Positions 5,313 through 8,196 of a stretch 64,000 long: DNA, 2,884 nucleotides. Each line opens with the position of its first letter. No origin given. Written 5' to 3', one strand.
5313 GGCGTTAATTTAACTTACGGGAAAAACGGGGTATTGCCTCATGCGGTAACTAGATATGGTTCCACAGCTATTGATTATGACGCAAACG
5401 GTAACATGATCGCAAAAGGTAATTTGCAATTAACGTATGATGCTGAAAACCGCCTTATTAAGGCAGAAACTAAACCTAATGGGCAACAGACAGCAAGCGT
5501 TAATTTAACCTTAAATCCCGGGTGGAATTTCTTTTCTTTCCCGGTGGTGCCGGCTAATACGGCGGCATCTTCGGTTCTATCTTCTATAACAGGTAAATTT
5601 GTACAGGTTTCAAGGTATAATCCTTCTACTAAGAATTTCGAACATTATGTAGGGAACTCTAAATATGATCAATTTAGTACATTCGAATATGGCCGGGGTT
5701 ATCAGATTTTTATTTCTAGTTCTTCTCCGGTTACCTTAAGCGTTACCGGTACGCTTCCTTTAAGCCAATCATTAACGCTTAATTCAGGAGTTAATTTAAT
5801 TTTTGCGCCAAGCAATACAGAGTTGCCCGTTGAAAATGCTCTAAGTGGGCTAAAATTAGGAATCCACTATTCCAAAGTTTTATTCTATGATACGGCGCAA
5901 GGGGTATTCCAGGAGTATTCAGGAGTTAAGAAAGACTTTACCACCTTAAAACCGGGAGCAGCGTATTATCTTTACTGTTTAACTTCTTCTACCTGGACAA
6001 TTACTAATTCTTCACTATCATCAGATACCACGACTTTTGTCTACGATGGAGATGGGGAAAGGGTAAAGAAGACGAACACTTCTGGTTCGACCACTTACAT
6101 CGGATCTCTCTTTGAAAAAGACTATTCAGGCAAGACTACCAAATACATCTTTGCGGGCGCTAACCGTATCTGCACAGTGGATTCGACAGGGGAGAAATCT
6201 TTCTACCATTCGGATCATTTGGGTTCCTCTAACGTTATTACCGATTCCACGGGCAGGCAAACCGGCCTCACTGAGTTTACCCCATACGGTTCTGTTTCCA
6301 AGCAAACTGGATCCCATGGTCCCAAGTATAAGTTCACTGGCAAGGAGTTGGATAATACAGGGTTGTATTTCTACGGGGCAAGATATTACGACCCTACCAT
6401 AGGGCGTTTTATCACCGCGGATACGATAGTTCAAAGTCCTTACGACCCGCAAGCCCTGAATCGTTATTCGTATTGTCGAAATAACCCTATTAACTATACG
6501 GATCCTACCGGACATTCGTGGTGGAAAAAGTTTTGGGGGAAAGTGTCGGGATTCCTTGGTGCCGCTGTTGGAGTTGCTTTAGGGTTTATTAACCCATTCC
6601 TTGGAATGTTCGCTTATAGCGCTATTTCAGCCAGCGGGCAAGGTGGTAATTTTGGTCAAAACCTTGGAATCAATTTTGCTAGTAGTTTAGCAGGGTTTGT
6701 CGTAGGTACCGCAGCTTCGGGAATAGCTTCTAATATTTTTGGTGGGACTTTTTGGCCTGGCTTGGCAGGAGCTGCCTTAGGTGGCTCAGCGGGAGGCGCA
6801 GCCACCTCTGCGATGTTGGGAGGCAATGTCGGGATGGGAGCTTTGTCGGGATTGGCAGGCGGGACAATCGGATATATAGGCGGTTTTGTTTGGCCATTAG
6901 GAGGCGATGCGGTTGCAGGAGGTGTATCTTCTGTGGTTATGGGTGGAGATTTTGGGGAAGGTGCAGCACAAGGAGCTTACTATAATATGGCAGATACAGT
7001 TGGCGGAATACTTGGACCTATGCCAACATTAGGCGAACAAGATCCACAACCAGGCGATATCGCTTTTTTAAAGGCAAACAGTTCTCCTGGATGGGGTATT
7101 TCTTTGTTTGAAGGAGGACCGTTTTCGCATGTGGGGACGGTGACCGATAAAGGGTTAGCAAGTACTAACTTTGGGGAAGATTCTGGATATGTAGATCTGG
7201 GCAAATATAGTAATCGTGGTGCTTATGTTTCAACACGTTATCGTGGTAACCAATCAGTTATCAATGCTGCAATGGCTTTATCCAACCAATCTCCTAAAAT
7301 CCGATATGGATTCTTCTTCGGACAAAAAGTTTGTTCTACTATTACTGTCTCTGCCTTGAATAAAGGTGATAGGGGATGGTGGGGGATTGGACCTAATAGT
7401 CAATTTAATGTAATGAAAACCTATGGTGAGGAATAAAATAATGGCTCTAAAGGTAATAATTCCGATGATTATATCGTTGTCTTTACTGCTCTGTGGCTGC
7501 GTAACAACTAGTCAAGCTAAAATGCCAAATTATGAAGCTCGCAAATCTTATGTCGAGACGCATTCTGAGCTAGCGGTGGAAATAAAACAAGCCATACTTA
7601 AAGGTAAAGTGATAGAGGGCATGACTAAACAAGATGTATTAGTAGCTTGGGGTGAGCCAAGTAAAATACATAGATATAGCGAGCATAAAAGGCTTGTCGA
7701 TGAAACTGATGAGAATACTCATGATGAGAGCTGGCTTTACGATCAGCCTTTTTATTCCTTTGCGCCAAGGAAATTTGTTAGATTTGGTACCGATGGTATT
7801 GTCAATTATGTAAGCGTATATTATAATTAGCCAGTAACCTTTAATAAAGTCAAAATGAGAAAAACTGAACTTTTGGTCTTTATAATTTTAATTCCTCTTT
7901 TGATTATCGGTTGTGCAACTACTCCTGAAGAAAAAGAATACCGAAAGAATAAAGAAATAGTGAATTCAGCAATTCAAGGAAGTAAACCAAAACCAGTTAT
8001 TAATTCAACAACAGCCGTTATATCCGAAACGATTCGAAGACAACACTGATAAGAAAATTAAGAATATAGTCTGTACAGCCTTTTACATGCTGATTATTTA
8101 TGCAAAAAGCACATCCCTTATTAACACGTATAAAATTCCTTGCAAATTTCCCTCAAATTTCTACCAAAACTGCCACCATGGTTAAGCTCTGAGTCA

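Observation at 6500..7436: C-terminal cargo of the RHS toxin: a glycine-zipper hydrophobic segment followed by a putative permuted papain-like (YiiX/YaeF-type) hydrolase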

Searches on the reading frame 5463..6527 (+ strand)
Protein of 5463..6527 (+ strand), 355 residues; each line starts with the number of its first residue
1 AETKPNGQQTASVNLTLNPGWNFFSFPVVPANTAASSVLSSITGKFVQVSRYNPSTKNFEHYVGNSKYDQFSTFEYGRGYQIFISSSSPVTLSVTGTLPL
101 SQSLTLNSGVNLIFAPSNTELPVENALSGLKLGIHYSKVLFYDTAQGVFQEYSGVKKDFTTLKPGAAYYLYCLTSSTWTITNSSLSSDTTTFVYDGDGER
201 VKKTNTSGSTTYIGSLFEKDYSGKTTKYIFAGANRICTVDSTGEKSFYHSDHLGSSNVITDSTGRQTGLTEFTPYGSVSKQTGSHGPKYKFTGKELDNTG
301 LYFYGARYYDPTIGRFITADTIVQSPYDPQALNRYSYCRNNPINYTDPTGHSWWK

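Call 71: search_protein_families(library=ncbifam, proteins=[window:5463-6527:+], max_evalue=0.001)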
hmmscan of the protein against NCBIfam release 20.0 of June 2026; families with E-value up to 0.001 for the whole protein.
window:5463-6527:+ (355 aa): 2 families
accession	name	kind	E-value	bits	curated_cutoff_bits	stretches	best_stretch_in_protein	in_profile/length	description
TIGR03696.1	Rhs_assc_core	domain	3.5e-25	88.3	32.5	1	272-351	1-76/76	RHS repeat-associated core domain-containing protein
NF041261.1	RHS_core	equivalog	1.9e-07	29.3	2000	1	246-350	1158-1260/1261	RHS element core protein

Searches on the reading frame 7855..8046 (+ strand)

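Call 8: search_protein_families(library=pfam, proteins=[window:7855-8046:+], max_evalue=1)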
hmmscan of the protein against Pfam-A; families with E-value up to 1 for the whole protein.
window:7855-8046:+ (64 aa): 1 family
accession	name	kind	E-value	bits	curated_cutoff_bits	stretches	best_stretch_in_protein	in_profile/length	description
PF13800.11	Sigma_reg_N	-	0.098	13.4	26.3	1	6-51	20-65/91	Sigma factor regulator N-terminal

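Call 9: search_protein_families(library=ncbifam, proteins=[window:7855-8046:+], max_evalue=1)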
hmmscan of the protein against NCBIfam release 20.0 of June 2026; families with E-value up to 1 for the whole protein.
window:7855-8046:+ (64 aa): 2 families
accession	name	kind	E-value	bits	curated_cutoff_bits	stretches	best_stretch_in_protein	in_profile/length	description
NF040598.1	Ala_zip_lipo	subfamily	0.022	15.2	43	1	6-41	4-39/90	Lpp/OprI family alanine-zipper lipoprotein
NF006150.0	PRK08296.1-2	subfamily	0.069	11.3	650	1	17-61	436-477/633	hypothetical protein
